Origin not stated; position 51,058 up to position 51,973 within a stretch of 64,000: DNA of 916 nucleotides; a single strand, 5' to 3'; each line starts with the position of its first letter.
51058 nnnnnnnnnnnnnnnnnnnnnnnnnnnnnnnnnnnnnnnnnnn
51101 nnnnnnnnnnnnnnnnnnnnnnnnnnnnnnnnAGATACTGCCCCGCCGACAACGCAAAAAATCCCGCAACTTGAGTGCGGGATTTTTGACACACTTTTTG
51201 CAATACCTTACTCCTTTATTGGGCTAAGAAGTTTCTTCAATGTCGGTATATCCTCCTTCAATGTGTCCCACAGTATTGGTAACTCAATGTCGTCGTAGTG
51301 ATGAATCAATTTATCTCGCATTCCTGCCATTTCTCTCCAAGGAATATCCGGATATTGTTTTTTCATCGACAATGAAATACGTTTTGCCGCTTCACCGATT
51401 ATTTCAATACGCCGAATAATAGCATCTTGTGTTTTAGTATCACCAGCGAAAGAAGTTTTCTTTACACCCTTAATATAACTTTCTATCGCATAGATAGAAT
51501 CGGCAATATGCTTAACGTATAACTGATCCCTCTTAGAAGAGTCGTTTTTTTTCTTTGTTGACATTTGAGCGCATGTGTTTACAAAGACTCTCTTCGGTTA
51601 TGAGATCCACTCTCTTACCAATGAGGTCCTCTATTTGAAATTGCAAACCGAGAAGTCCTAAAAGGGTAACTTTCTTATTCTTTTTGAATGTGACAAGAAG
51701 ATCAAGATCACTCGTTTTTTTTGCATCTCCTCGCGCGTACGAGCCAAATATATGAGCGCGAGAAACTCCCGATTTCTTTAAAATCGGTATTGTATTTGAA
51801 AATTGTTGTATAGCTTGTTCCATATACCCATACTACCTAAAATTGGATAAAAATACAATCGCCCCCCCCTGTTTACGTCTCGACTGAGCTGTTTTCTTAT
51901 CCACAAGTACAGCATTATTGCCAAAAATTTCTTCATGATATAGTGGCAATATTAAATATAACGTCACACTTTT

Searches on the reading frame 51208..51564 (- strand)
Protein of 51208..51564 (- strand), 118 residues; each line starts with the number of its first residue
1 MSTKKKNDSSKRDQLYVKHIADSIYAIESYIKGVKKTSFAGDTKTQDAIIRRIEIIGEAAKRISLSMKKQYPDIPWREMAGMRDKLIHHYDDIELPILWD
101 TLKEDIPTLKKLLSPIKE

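Call 25: search_protein_families(library=pfam, proteins=[window:51208-51564:-], max_evalue=0.001)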
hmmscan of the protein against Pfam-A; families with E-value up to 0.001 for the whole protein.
window:51208-51564:- (118 aa): 1 family
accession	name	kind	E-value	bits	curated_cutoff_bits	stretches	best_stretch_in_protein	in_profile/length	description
PF01934.22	HepT-like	-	9.8e-29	99.9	23.5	1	21-114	2-118/120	Ribonuclease HepT-like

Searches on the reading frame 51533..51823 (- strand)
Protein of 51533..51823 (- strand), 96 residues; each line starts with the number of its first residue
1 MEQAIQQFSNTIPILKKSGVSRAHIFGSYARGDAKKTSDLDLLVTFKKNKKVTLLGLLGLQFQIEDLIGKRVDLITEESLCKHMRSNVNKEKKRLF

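Call 25: search_protein_families(library=pfam, proteins=[window:51533-51823:-], max_evalue=0.001)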
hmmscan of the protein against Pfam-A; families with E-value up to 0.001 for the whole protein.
window:51533-51823:- (96 aa): 2 families
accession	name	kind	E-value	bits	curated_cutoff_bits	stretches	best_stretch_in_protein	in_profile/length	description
PF01909.29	NTP_transf_2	-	4e-17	62.8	21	1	15-94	8-91/93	Nucleotidyltransferase domain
PF18765.7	Polbeta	-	1.6e-13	51.1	26.9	1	12-96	4-88/93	Polymerase beta, Nucleotidyltransferase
